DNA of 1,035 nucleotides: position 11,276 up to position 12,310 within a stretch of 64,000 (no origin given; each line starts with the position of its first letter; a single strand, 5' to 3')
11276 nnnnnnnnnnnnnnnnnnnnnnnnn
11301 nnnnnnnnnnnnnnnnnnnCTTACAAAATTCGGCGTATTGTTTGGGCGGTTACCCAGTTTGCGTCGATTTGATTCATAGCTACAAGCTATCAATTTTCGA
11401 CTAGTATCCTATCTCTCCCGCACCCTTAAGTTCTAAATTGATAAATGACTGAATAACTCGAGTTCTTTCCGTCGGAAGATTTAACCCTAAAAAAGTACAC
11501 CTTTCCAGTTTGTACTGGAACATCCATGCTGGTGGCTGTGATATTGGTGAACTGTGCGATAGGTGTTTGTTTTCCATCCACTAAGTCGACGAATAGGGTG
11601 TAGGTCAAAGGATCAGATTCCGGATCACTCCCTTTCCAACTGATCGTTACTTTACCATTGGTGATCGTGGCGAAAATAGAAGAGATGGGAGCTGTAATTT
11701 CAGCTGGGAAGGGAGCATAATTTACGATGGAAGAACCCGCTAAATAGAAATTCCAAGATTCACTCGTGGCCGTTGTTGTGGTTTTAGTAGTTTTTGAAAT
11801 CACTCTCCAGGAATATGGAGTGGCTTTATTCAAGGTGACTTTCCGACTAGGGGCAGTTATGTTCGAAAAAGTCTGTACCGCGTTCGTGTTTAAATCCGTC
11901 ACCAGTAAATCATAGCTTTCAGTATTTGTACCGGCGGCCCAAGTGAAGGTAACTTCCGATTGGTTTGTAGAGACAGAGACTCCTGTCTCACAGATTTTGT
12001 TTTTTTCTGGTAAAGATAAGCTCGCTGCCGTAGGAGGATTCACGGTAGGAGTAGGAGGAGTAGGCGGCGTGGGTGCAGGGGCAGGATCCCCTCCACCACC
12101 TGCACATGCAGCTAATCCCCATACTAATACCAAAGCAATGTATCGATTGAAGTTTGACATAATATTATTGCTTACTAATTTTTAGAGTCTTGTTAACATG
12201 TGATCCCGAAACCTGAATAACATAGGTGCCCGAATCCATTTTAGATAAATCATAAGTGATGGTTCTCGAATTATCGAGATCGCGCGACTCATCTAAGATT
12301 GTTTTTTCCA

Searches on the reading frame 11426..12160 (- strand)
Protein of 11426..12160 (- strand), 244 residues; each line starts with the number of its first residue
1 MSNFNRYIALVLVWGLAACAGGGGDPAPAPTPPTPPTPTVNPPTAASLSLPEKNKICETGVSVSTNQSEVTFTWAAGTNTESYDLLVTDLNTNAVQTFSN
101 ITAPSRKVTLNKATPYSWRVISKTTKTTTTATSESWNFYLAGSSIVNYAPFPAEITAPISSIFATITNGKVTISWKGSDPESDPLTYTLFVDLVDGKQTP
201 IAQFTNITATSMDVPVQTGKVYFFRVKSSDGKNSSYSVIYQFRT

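Call 10: search_protein_families(library=pfam, proteins=[window:11426-12160:-], max_evalue=0.001)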
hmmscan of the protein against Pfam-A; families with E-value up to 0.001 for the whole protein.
window:11426-12160:- (244 aa): 0 families

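Call 12: search_protein_families(library=ncbifam, proteins=[window:11426-12160:-], max_evalue=0.001)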
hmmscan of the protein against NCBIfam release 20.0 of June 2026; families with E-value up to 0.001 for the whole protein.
window:11426-12160:- (244 aa): 0 families

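Call 13: search_protein_families(library=pfam, proteins=[window:11426-12160:-], max_evalue=5)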
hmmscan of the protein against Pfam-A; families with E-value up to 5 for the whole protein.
window:11426-12160:- (244 aa): 7 families
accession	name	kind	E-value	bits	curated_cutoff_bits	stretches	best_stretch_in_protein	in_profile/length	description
PF02010.21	REJ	-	0.014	14.4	25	1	63-200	234-362/452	REJ domain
PF11008.14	DUF2846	-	0.02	15.4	34.3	1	198-233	51-85/92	Protein of unknown function (DUF2846)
PF25788.1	Ig_Rha78A_N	-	0.024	15.4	27.4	1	77-138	32-99/105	Rha78A-like, N-terminal immunoglobulin domain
PF18370.7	RGI_lyase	-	0.04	14.7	27.8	1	164-210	12-58/86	Rhamnogalacturonan I lyases beta-sheet domain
PF02019.24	WIF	-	0.12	12.6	25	1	61-97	35-72/131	WIF domain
PF09008.15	Head_binding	-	0.14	12.8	24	1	160-222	20-80/113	Head binding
PF22352.2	K319L-like_PKD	-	3.3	8.2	27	0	101-138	7-54/84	K319L-like, PKD domain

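Call 43: find_homologous_proteins(query=window:11426-12160:-, max_evalue=0.001)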
Query window:11426-12160:- (244 aa): 309 proteins with E <= 0.001 among 2198 candidates; the best 120 are listed.
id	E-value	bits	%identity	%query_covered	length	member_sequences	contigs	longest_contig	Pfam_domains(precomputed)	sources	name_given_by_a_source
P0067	1.1e-141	489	90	100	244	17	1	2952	-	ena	-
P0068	3.3e-137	474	87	100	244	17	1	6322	-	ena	-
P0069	2.0e-135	468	84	100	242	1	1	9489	-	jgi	jgi:hypothetical protein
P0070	4.6e-135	467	84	100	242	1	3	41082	-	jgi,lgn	jgi:hypothetical protein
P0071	1.4e-134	465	84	100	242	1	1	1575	-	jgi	jgi:hypothetical protein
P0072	1.5e-134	465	87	100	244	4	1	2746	-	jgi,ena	jgi:hypothetical protein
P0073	2.6e-133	461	85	100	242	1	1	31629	-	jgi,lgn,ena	jgi:hypothetical protein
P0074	6.0e-131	453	83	100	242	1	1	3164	-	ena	-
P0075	1.1e-129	449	84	100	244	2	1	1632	-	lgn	-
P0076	1.6e-117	409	76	100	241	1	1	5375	-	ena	-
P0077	8.6e-109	381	69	100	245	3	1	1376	PF01108.24,PF00041.28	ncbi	-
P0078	1.3e-104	367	70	100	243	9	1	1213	-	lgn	-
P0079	1.4e-88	315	61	98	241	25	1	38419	-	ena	-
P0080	2.6e-87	311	61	98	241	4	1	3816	-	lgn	-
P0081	9.7e-87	309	64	84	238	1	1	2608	PF01108.24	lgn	-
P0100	5.2e-81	290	58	97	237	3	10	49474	-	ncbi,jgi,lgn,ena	jgi:hypothetical protein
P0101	1.0e-80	289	57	99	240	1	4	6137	-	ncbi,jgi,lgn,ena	jgi:hypothetical protein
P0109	6.2e-71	257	51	100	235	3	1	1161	-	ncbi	-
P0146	2.1e-65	239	53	84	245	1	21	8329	-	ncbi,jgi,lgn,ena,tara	jgi:hypothetical protein|tara:strand:+ start:43 stop:780 length:738 start_codon:yes stop_codon:yes g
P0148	2.5e-65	239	48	99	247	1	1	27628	-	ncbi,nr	ncbi:hypothetical protein N8978_02300 [Flavobacteriaceae bacterium]|nr:hypothetical protein [Flavoba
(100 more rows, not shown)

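Call 45: find_related_loci(query=A2, collection=metagenome_contigs, flank=10000)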
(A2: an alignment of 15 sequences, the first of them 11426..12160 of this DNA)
Query A2 (244 aa) in metagenome_contigs; peptide patterns used: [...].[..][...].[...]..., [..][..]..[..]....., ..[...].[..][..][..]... (x = any residue, [..] = any of these).
600 stretches matched a pattern (row limit reached: there are more); 518 encode a relative of the query (tblastn E <= 1e-3); the best 80 are kept; 80 distinct loci.
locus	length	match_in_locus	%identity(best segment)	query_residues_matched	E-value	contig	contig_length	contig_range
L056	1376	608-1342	69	1-244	1e-117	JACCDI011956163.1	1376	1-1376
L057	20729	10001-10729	97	1-244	3e-155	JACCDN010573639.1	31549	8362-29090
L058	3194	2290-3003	57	1-243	6e-80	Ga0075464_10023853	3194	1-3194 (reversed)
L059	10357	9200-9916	56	4-244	2e-77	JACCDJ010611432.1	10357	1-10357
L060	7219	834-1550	56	4-244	5e-77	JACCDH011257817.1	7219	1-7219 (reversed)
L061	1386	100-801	50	4-244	1e-80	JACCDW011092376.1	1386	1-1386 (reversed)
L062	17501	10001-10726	55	3-244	3e-73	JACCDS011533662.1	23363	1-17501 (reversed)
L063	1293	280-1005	56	4-244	2e-75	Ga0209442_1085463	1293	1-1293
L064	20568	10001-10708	56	4-243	2e-70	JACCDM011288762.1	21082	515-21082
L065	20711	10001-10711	56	4-243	5e-70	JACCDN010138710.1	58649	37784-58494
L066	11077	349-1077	47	1-244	4e-69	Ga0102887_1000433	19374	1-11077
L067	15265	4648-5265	54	40-244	3e-69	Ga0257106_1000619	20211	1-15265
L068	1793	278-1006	57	2-243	4e-71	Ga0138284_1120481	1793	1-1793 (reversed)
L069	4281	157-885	45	1-244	1e-67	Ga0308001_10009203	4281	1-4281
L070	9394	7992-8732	47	1-244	3e-67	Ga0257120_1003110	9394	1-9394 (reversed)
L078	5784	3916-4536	51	39-244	4e-66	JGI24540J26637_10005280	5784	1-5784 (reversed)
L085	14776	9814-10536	44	5-243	2e-64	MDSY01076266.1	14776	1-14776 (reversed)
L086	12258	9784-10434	48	17-244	3e-64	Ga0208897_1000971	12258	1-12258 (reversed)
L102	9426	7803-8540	46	1-244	4e-62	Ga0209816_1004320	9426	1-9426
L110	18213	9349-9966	52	41-244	7e-62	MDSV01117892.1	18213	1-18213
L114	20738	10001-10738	46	1-244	2e-65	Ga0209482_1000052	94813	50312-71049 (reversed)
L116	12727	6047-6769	46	3-244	7e-62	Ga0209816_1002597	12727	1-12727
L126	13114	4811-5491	46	8-244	6e-61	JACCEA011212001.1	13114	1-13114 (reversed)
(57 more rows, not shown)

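Call 49: search_protein_families(library=pfam, proteins=[L067:77-4534:+, L078:515-3799:+, L086:5919-9713:+, L102:5164-7803:+, L110:4964-9223:+, L116:1410-6038:+, L070:5890-7983:+, L064:8577-9992:+], max_evalue=0.0001)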
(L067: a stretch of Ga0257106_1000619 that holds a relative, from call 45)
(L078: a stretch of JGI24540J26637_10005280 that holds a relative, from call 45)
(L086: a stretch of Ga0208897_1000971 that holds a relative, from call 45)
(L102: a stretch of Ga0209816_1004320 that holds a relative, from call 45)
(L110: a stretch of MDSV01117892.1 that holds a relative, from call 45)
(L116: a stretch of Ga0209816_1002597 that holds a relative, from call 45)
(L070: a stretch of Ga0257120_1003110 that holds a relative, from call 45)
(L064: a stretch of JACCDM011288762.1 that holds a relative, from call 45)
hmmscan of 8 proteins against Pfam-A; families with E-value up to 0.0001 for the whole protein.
L067:77-4534:+ (1486 aa): 4 families
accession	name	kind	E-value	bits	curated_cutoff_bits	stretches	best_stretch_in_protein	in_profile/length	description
PF17963.7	Big_9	-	2.3e-27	96.2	23.6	2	1028-1117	1-89/89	Bacterial Ig domain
PF17803.7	Cadherin_4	-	2.3e-20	73.3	25.1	2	1027-1081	10-67/71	Bacterial cadherin-like domain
PF17892.7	Cadherin_5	-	4e-16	59.1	26.5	1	1028-1119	2-98/98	Cadherin-like domain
PF18962.6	Por_Secre_tail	-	1.2e-07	32.3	27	1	1411-1484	2-74/75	Secretion system C-terminal sorting domain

L078:515-3799:+ (1095 aa): 4 families
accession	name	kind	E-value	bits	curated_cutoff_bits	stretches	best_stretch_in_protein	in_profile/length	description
PF03422.21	CBM_6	-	1.1e-36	126.3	28.9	2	699-822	1-124/125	Carbohydrate binding module (family 6)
PF00150.24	Cellulase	-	1.9e-29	103.4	23.5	1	86-338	13-269/272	Cellulase (glycosyl hydrolase family 5)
PF18099.7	CBM_35_2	-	2e-21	76.6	23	2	711-820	7-111/112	Carbohydrate binding module (family 35)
PF18962.6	Por_Secre_tail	-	1.4e-08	35.4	27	1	1020-1091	2-72/75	Secretion system C-terminal sorting domain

L086:5919-9713:+ (1265 aa): 11 families
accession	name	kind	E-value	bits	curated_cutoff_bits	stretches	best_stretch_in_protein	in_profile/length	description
PF17963.7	Big_9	-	9.8e-14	52.5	23.6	1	644-727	2-88/89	Bacterial Ig domain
PF17803.7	Cadherin_4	-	3.3e-13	50.4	25.1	2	636-689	4-62/71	Bacterial cadherin-like domain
PF22544.2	HYDIN_VesB_CFA65-like_Ig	-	8.1e-12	45.7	25.5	1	168-261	5-97/100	HYDIN/CFA65/VesB-like, Ig-like domain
PF18962.6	Por_Secre_tail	-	4.3e-11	43.4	27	1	1191-1262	2-73/75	Secretion system C-terminal sorting domain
PF02412.23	TSP_3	-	3.8e-10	39.7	25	1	958-981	13-36/36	Thrombospondin type 3 repeat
PF00028.23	Cadherin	-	4.6e-09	37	28.8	1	745-826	4-90/93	Cadherin domain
PF17892.7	Cadherin_5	-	4.6e-08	33.2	26.5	1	644-728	3-96/98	Cadherin-like domain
PF22073.2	Cep192_D4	-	4.4e-07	30.5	35.5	0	173-261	12-107/112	Cep192 domain 4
PF15780.11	ASH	-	5.6e-07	30.1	27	1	165-250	8-92/98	Abnormal spindle-like microcephaly-assoc'd, ASPM-SPD-2-Hydin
PF07610.17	DUF1573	-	7.9e-07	29.5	26.1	1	172-259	8-94/98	Protein of unknown function (DUF1573)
PF22067.2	Cep192_D3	-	1.4e-06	28.8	27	0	425-480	20-74/99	Cep192 domain 3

L102:5164-7803:+ (880 aa): 5 families
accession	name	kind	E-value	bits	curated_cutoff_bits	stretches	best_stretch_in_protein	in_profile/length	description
PF17963.7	Big_9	-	5.1e-59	197.6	23.6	6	427-512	1-88/89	Bacterial Ig domain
PF17803.7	Cadherin_4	-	2.1e-43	147.1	25.1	5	417-477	1-65/71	Bacterial cadherin-like domain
PF16184.11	Cadherin_3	-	6.3e-25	87.7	25.5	1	137-216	22-104/106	Cadherin-like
PF17892.7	Cadherin_5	-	5.5e-17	61.8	26.5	2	426-515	1-98/98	Cadherin-like domain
PF18962.6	Por_Secre_tail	-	1.8e-12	47.8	27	1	806-877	2-73/75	Secretion system C-terminal sorting domain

L110:4964-9223:+ (1420 aa): 4 families
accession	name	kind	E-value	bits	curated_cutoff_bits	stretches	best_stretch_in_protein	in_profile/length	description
PF02412.23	TSP_3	-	3.1e-43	145.6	25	5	1100-1135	1-36/36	Thrombospondin type 3 repeat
PF00028.23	Cadherin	-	1.2e-11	45.3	28.8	1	792-878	4-90/93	Cadherin domain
PF22544.2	HYDIN_VesB_CFA65-like_Ig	-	9e-08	32.7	25.5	0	158-252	2-90/100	HYDIN/CFA65/VesB-like, Ig-like domain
PF18962.6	Por_Secre_tail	-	4.3e-07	30.6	27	1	1345-1417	2-73/75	Secretion system C-terminal sorting domain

L116:1410-6038:+ (1543 aa): 3 families
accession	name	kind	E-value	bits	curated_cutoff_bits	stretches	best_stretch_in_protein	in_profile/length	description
PF02412.23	TSP_3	-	7.8e-36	121.9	25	3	1217-1251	2-36/36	Thrombospondin type 3 repeat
PF18962.6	Por_Secre_tail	-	6.8e-08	33.1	27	1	1468-1540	2-73/75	Secretion system C-terminal sorting domain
PF15890.11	Peptidase_Mx1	-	4e-05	23.6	25.6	0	376-462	120-204/240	Putative zinc-binding metallo-peptidase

L070:5890-7983:+ (698 aa): 2 families
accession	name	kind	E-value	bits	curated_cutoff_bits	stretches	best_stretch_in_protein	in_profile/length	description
PF07394.17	DUF1501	-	1.3e-21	77.7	27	1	272-374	244-341/390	Protein of unknown function (DUF1501)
PF18962.6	Por_Secre_tail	-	2.7e-07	31.2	27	1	624-692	2-70/75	Secretion system C-terminal sorting domain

L064:8577-9992:+ (472 aa): 1 family
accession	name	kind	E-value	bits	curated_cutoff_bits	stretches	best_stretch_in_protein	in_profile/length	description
PF18962.6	Por_Secre_tail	-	2.7e-08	34.4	27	1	399-470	2-74/75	Secretion system C-terminal sorting domain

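Call 61: search_protein_representatives(alignment_id=A3)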
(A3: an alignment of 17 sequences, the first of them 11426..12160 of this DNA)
Query: 17 sequences, 246 profile positions. Proteins with E-value up to 0.001 (for the whole library): 4569; up to 1e-10: 1664; up to 1e-30: 403. The best 150 are listed.
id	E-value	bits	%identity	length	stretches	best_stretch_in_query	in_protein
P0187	7.8e-109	379.1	-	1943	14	103-245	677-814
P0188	4.7e-108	376.6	-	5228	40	70-245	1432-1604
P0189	5.6e-99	346.9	-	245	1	1-245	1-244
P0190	2.3e-86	305.6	-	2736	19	139-245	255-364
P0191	7.1e-84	297.4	-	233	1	35-246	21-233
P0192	3.0e-82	292.1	-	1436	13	159-245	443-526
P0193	5.9e-82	291.1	-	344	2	44-245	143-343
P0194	6.3e-80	284.5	-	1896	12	70-245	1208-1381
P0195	2.9e-79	282.3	-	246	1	3-245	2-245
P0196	8.4e-79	280.8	-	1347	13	111-234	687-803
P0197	2.0e-77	276.3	-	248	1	2-246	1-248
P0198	8.6e-77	274.2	-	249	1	9-245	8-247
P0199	6.0e-74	264.9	-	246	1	5-245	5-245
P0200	3.8e-72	259.0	-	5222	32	21-235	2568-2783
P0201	4.4e-71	255.5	-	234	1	39-245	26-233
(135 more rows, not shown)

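Call 76: list_cluster_members(proteins=[P0100, P0146, P0148, P0109, P0077, P0101, P0001])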
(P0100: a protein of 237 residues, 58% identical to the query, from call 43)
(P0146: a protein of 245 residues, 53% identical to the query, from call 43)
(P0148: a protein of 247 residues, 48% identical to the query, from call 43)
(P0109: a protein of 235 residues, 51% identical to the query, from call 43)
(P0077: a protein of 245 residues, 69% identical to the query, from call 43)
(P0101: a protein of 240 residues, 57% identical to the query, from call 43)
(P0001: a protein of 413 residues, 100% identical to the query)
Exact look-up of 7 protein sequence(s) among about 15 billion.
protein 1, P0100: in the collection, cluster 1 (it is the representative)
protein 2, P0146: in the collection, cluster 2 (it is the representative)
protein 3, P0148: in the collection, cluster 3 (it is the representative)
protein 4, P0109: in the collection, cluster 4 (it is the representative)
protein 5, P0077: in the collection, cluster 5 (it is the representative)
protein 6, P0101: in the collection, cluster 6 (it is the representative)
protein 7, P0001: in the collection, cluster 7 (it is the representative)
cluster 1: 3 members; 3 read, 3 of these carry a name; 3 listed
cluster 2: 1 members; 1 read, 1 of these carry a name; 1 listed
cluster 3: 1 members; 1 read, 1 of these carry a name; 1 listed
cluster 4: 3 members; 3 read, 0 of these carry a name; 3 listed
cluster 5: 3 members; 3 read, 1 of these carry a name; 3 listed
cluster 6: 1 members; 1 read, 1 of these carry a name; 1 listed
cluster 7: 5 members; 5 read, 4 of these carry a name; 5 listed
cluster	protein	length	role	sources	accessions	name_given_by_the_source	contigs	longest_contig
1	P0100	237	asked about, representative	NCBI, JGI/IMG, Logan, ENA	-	hypothetical protein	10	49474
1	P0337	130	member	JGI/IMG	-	hypothetical protein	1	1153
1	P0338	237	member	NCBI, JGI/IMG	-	hypothetical protein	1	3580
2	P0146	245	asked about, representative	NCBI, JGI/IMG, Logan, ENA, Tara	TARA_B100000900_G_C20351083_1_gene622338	hypothetical protein | strand:+ start:43 stop:780 length:738 start_codon:yes stop_codon:yes gene_type:complete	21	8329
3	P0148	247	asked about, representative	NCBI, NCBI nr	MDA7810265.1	hypothetical protein N8978_02300 [Flavobacteriaceae bacterium] | hypothetical protein [Flavobacteriaceae bacterium]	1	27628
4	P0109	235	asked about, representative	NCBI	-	-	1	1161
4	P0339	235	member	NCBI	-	-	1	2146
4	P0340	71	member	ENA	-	-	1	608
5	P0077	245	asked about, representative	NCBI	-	-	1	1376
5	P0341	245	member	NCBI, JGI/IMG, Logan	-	hypothetical protein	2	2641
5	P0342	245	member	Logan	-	-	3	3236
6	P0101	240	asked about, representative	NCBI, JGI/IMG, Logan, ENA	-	hypothetical protein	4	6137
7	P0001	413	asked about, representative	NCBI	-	-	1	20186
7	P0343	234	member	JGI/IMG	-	hypothetical protein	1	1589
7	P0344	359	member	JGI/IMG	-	hypothetical protein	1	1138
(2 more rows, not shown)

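Call 81: search_protein_families(library=pfam, proteins=[L059:1-9192:+, L114:3-10001:+, L085:4193-9799:+, L126:766-4782:+], max_evalue=0.0001)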
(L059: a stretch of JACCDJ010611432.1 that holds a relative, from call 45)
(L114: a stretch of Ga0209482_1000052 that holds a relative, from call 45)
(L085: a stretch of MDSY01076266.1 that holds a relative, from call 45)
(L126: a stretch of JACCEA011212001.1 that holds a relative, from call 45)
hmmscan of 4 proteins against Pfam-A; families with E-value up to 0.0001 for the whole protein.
L059:1-9192:+ (3064 aa): 12 families
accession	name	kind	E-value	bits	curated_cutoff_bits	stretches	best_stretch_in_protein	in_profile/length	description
PF01436.27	NHL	-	2e-39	132.1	20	1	20-47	1-28/28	NHL repeat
PF00028.23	Cadherin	-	5.9e-30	104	28.8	3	2442-2525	2-92/93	Cadherin domain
PF13517.12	FG-GAP_3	-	4.6e-26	91.6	26.9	5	1494-1557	1-61/61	FG-GAP-like repeat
PF08450.18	SGL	-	5.3e-15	56.1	26.3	0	939-1029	129-213/246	SMP-30/Gluconolactonase/LRE-like region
PF25021.1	TEN_NHL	-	8e-10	38.7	27.1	0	16-47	137-356/357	Teneurin NHL domain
PF05345.18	He_PIG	-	1.5e-08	35.4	24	1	2363-2430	18-96/96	Putative Ig domain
PF06739.17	SBBP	-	3e-08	33.9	20.5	0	1046-1066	10-29/38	Beta-propeller repeat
PF01839.29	FG-GAP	-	1.1e-06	28.8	22.1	0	1763-1782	6-25/37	FG-GAP repeat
PF02412.23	TSP_3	-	1.7e-05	24.9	25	1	2754-2776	14-36/36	Thrombospondin type 3 repeat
PF23592.1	Cadherin_CELSR2_9th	-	2.1e-05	25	36.8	0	2548-2616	25-94/100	CELSR2-like, ninth cadherin domain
PF25374.1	Cadherin_FAT4_N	-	4.1e-05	24.3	35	0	2254-2307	3-52/85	FAT4-like, N-terminal cadherin-like domain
PF06977.17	SdiA-regulated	-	8.6e-05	22.3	21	0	19-38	221-240/249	SdiA-regulated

L114:3-10001:+ (3333 aa): 9 families
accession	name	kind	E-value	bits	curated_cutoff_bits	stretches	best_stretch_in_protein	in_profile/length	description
PF03382.20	DUF285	-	2.4e-110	363.4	25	4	1094-1200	12-116/120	Mycoplasma protein of unknown function, DUF285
PF08309.17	LVIVD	-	4.2e-78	256.9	20.2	7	505-538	2-35/42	LVIVD repeat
PF14312.12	FG-GAP_2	-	7.9e-73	240.9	23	1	1706-1744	13-49/49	FG-GAP repeat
PF17963.7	Big_9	-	2.9e-34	118.3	23.6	4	1990-2071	4-88/89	Bacterial Ig domain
PF11551.14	Omp28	-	2.5e-27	96.2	34.9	1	1311-1478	2-168/171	Outer membrane protein Omp28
PF17892.7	Cadherin_5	-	1.3e-15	57.4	26.5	2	2004-2073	26-97/98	Cadherin-like domain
PF16184.11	Cadherin_3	-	2.5e-08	34.3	25.5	0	2456-2547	10-105/106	Cadherin-like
PF18962.6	Por_Secre_tail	-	5.1e-07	30.3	27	1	3258-3330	2-73/75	Secretion system C-terminal sorting domain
PF17803.7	Cadherin_4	-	8e-07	29.9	25.1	1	2543-2601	2-65/71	Bacterial cadherin-like domain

L085:4193-9799:+ (1869 aa): 3 families
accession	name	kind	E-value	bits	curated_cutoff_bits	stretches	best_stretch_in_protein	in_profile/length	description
PF02412.23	TSP_3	-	9.4e-29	99.3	25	3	1422-1456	2-36/36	Thrombospondin type 3 repeat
PF01483.27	P_proprotein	-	2.4e-12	47.2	21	1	534-646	1-85/86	Proprotein convertase P-domain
PF18962.6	Por_Secre_tail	-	1.4e-05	25.7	27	1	1795-1866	2-73/75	Secretion system C-terminal sorting domain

L126:766-4782:+ (1339 aa): 3 families
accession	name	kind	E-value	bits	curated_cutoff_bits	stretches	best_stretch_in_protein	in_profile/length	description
PF00082.27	Peptidase_S8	-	9.7e-45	153.5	21.8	2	154-407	1-197/288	Subtilase family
PF01833.30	TIG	-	4.4e-09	36.6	20.9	1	892-968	1-82/84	IPT/TIG domain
PF18962.6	Por_Secre_tail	-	3e-07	31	27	1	1265-1336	2-73/75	Secretion system C-terminal sorting domain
